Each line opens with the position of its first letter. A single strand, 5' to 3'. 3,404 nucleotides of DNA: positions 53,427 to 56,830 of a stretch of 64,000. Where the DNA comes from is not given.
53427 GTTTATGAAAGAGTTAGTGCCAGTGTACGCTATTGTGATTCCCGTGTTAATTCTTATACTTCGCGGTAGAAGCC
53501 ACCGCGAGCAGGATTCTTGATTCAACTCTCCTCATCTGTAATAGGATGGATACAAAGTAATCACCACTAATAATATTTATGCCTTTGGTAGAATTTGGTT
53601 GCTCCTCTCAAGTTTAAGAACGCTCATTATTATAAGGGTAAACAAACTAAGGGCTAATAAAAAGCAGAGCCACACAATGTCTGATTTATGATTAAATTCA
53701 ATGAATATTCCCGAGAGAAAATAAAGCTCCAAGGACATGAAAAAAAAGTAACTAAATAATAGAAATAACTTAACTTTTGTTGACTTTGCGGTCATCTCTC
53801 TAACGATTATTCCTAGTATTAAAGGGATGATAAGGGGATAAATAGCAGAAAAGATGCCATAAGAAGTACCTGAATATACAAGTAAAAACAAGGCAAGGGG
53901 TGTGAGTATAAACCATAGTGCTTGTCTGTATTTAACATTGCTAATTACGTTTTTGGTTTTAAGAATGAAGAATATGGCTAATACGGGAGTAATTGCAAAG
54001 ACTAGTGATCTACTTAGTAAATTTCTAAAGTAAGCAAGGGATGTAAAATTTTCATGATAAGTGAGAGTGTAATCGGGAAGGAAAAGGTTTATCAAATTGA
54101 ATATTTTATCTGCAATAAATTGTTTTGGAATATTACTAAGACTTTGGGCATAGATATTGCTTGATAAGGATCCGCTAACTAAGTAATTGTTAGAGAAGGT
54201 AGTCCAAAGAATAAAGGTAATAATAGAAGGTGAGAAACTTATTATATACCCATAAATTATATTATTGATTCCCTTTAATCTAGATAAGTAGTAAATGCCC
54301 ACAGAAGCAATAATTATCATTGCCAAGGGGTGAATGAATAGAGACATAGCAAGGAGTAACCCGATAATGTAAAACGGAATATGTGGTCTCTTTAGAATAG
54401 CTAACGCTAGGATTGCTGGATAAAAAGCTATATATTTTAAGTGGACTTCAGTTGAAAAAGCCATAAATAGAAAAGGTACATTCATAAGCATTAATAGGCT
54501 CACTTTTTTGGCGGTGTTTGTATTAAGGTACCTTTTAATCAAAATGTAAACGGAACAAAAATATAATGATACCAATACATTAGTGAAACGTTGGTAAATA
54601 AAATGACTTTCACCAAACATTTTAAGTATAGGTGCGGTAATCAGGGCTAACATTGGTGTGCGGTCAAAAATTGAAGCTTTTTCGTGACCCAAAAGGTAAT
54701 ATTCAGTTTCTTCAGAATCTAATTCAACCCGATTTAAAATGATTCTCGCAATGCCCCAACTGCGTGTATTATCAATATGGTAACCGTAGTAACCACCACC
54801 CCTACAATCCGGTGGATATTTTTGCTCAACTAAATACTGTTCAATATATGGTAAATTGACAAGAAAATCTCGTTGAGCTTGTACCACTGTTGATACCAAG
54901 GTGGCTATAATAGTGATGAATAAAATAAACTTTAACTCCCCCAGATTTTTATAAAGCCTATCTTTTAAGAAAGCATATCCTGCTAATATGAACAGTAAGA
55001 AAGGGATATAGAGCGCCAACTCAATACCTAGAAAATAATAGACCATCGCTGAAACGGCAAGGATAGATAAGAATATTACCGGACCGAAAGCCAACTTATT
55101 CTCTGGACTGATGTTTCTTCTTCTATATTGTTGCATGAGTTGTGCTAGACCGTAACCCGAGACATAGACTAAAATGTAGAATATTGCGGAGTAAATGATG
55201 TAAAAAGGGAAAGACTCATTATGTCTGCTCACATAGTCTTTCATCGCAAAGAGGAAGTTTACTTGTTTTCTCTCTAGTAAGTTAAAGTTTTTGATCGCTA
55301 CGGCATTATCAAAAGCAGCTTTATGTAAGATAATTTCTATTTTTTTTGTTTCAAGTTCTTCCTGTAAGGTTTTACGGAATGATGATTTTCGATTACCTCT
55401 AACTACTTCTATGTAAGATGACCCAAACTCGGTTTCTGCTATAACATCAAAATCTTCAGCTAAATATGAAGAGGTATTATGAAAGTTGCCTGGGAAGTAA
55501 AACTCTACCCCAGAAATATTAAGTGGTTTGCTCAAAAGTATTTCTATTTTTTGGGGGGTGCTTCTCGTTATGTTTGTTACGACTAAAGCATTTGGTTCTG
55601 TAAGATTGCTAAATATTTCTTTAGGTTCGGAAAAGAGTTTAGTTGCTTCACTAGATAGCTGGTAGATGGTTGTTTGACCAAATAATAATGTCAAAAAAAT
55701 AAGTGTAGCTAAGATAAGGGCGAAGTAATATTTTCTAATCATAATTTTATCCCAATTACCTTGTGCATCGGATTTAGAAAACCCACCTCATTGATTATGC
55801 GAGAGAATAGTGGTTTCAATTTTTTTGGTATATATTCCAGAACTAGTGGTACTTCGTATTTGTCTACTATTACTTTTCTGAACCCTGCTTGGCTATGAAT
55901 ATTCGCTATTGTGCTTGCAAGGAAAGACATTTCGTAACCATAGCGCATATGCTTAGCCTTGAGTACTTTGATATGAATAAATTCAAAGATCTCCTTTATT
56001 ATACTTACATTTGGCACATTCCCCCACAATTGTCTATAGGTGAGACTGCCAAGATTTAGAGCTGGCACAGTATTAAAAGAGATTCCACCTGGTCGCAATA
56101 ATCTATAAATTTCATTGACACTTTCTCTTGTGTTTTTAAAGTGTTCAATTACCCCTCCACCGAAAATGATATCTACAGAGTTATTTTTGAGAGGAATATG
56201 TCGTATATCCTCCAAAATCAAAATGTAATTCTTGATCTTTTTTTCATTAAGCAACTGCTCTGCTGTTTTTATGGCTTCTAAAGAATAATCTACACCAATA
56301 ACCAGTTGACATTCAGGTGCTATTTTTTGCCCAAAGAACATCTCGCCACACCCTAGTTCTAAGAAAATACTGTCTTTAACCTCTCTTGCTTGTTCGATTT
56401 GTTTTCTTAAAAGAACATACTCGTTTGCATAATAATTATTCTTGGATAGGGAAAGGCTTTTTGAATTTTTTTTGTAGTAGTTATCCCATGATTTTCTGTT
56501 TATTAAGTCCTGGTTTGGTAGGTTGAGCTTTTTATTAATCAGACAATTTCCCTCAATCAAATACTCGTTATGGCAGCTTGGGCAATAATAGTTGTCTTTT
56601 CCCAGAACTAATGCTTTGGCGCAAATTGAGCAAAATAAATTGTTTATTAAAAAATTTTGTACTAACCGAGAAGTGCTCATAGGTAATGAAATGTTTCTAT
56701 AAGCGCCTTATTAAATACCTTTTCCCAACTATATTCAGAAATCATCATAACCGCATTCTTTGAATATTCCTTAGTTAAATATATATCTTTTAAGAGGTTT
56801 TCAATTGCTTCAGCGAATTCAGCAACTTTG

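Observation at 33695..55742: Multiple three-component extracytoplasmic glycosylation modules (GtrB/CsbB-like GT2 + GtrA-like + YfhO-type GT-C) in one locus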

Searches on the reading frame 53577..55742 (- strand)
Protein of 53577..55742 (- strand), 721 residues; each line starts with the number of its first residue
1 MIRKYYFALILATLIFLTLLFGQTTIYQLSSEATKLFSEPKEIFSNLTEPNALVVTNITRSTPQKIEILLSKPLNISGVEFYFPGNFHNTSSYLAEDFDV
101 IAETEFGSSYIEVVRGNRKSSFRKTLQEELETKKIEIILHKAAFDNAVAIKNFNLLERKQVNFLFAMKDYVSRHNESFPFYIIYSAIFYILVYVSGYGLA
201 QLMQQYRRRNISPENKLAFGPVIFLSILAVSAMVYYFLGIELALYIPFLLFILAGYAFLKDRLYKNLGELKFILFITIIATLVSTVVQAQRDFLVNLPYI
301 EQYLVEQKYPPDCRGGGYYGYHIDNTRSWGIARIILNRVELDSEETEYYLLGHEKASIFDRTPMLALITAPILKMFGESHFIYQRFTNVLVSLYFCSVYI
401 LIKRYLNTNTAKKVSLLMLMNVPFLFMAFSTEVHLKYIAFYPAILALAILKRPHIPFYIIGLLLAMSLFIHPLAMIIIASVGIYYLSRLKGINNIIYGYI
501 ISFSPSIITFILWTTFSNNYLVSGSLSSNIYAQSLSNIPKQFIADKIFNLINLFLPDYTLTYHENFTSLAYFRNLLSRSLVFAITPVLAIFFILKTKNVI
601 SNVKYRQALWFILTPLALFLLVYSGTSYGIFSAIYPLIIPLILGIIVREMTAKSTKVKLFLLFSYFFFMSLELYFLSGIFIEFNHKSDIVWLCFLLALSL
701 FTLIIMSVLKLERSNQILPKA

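Call 3: search_protein_families(library=pfam, proteins=[window:53577-55742:-], max_evalue=0.01)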
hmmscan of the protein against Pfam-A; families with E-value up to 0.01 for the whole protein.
window:53577-55742:- (721 aa): 0 families

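Call 12: search_protein_families(library=ncbifam, proteins=[window:53577-55742:-], max_evalue=0.1)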
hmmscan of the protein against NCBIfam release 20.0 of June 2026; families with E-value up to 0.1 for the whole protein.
window:53577-55742:- (721 aa): 0 families

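Call 53: search_protein_representatives(protein=window:53577-55742:-)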
Query: 721 residues. Proteins with E-value up to 0.001 (for the whole library): 49; up to 1e-10: 41; up to 1e-30: 35. The best 49 are listed.
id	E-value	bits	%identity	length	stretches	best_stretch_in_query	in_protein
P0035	0.0e+00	1548.8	100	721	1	1-721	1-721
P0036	3.5e-115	402.8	38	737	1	61-711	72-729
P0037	9.9e-109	381.5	34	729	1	6-717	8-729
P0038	1.3e-100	354.7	34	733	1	9-704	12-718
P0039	5.7e-93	329.4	34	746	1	65-711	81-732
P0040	7.6e-91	322.4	33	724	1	13-695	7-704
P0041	5.9e-89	316.1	32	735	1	64-707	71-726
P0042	2.5e-86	307.4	30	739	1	4-710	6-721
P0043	1.5e-85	304.9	33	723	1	67-702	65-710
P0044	4.1e-85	303.4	30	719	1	35-711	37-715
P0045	1.1e-84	302.0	31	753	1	40-711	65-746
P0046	1.2e-79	285.3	32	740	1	32-715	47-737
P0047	1.8e-71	258.3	37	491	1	245-703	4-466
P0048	1.9e-70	254.9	32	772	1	5-719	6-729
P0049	1.6e-68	248.6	31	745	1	56-711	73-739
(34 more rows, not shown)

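Call 56: search_protein_families(library=pfam, alignment_id=A6, max_evalue=0.01)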
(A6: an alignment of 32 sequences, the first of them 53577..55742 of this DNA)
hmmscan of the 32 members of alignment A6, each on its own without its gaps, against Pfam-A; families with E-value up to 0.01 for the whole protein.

A. member 1, window:53577-55742:- (721 aa): 0 families

B. families by the number of members that match (of 32 scanned): 6 families
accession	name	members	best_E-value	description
PF13231.12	PMT_2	11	4.8e-13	Dolichyl-phosphate-mannose-protein mannosyltransferase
PF00754.31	F5_F8_type_C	3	1.5e-06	F5/8 type C domain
PF11992.13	TgpA_N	1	2.4e-06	TgpA N-terminal domain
PF14897.12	EpsG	1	0.00013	EpsG family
PF22633.2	F5_F8_type_C_2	1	0.0004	NedA-like, galactose-binding domain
PF16390.11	DUF4999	1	0.00065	Domain of unknown function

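Call 63: predict_structure(alignment_id=A6)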
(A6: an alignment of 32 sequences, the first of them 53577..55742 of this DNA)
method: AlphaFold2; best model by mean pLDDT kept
length: 721 residues; sequences in the alignment: 32
mean_pLDDT: 88.2   pTM: 0.89
mean pLDDT of the five models: 88.2, 88.1, 86.9, 86.8, 85.9
residues with pLDDT >= 90: 434; 70-90: 241; 50-70: 42; < 50: 4
segments of 3 or more residues with pLDDT < 50: 718-721
pLDDT, mean of each block of 10 residues (from residue 1): 73 75 78 78 80 91 93 92 79 91 90 91 91 95 91 91 85 86 96 95 90 94 97 96 95 93 93 97 94 85 76 59 82 94 88 83 93 94 95 97 94 97 85 86 94 84 95 92 83 77 89 84 58 76 92 92 90 93 96 93 90 94 84 93 96 93 97 92 76 95 96 65 33
secondary structure, 60 per line:
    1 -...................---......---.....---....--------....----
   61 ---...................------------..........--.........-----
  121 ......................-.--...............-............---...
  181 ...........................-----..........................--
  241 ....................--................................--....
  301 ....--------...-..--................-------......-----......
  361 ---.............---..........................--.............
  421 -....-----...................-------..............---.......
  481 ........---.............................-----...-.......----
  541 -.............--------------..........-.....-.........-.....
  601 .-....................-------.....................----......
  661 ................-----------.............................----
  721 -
elements in order (helices of 4 or more, strands of 3 or more residues): H2-20 E24-29 H33-36 H41-44 E53-56 E64-82 E95-104 E107-115 E121-142 E147-161 H163-174 H178-207 H213-238 H241-260 H263-294 H297-304 H323-336 H344-349 H355-360 H364-376 H380-405 H408-420 H422-425 H431-449 H457-470 H474-488 H492-520 H530-536 H542-554 H569-578 H580-584 H586-594 H596-601 H603-622 H630-650 H655-676 H688-716

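Call 68: fold_search(model_id=the predicted structure, library=pdb)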
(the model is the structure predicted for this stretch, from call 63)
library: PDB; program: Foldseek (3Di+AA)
matches with E <= 10: 763; with E <= 0.001: 9
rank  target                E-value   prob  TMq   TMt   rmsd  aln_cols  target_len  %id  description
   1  8e2i_A                1.2e-04  0.99  0.17  0.06  31.1       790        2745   11  Cryo-EM structure of BIRC6/Smac (released 2023-02-15)
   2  2xqx_A                3.3e-04  1.00  0.14  0.60   8.9       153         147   17  Structure of the family 32 carbohydrate-binding module from Streptococcus pneumoniae EndoD (released 2010-11-03)
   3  8auw_B                3.3e-04  0.98  0.15  0.04  24.8       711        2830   10  Cryo-EM structure of human BIRC6 in complex with SMAC. (released 2023-02-15)
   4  2xqx_B                3.5e-04  1.00  0.14  0.59   9.0       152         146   18  Structure of the family 32 carbohydrate-binding module from Streptococcus pneumoniae EndoD (released 2010-11-03)
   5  2v72                  3.9e-04  1.00  0.15  0.69   8.6       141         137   11  The structure of the family 32 CBM from C. perfringens NanJ in complex with galactose (released 2007-08-21)
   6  8auk_A                4.5e-04  0.98  0.15  0.04  24.9       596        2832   11  Cryo-EM structure of human BIRC6 in complex with HTRA2. (released 2023-02-15)
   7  7z8b_C                4.9e-04  0.99  0.14  0.10  21.4       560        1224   12  Structure of CRL7FBXW8 reveals coupling with CUL1-RBX1/ROC1 for multi-cullin-RING E3-catalyzed ubiquitin ligation (released 2022-08-24)
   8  4zy9_A                7.7e-04  1.00  0.14  0.71   8.9       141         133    9  X-ray crystal structure of selenomethionine-labelled V110M mutant of chitosan-binding module 1 derived from chitosanas (released 2016-04-13)
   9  3wak                  8.0e-04  1.00  0.30  0.26  16.1       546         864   12  Crystal structure of the Archaeoglobus fulgidus oligosaccharyltransferase (O29867_ARCFU) in the apo form (released 2013-10-30)
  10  2yc4_B                1.2e-03  1.00  0.13  0.62   9.0       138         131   12  Intraflagellar Transport Complex 25-27 from Chlamydomonas (released 2011-03-23)
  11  2w1q_B                1.2e-03  1.00  0.14  0.61   8.2       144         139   10  Unique ligand binding specificity for a family 32 Carbohydrate- Binding Module from the Mu toxin produced by Clostridi (released 2009-05-05)
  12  8ivq_A                1.2e-03  0.96  0.14  0.04  24.9       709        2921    9  Cryo-EM structure of mouse BIRC6, Global map (released 2024-01-24)
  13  8e2d_A                1.2e-03  0.92  0.18  0.08  30.8       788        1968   10  Cryo-EM structure of BIRC6 (consensus) (released 2023-02-15)
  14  8atm_A                1.4e-03  0.85  0.16  0.07  31.0       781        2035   12  Structure of the giant inhibitor of apoptosis, BIRC6 (composite map) (released 2023-03-08)
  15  4zxe_C                1.5e-03  1.00  0.14  0.69   8.9       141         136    9  X-ray crystal structure of chitosan-binding module 1 derived from chitosanase/glucanase from Paenibacillus sp. IK-5. (released 2016-04-13)
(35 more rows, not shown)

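Call 79: find_encoding_contigs(protein=P0036, flank=10000, max_places=2)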
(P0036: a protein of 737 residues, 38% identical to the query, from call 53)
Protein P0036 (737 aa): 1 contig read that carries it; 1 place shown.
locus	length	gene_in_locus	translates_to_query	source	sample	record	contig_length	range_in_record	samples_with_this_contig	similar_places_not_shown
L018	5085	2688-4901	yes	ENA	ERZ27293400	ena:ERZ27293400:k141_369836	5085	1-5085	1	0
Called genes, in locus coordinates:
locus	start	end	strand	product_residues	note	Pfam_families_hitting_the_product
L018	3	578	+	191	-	?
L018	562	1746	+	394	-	PF00534:Glycos_transf_1, PF13692:Glyco_trans_1_4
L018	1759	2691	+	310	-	PF01209:Ubie_methyltran, PF08241:Methyltransf_11, PF08242:Methyltransf_12, PF13649:Methyltransf_25, PF13847:Methyltransf_31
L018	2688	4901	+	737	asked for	-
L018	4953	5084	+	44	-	?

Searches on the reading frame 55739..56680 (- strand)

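Call 4: search_protein_families(library=pfam, proteins=[window:55739-56680:-], max_evalue=0.01)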
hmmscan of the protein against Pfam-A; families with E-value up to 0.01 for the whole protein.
window:55739-56680:- (313 aa): 8 families
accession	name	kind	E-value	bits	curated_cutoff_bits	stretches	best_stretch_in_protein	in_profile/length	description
PF08241.18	Methyltransf_11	-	1.9e-18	67.3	21.2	1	107-200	1-92/95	Methyltransferase domain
PF13847.12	Methyltransf_31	-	1.1e-17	64.5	27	1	103-200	4-106/145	Methyltransferase domain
PF13649.12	Methyltransf_25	-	2.6e-15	57.3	27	1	107-199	2-97/97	Methyltransferase domain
PF08242.18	Methyltransf_12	-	1.2e-12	48.8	30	1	107-200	1-97/98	Methyltransferase domain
PF13489.12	Methyltransf_23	-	1.3e-07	31.9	27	1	100-220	20-133/164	Methyltransferase domain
PF01209.24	Ubie_methyltran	-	4.5e-05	23.4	20.1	1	104-200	49-148/233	ubiE/COQ5 methyltransferase family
PF08003.17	Methyltransf_9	-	0.00041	19.9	23.8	1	100-199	113-213/315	Protein of unknown function (DUF1698)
PF05148.21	Methyltransf_8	-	0.0018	18.6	27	1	154-200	108-153/219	Hypothetical methyltransferase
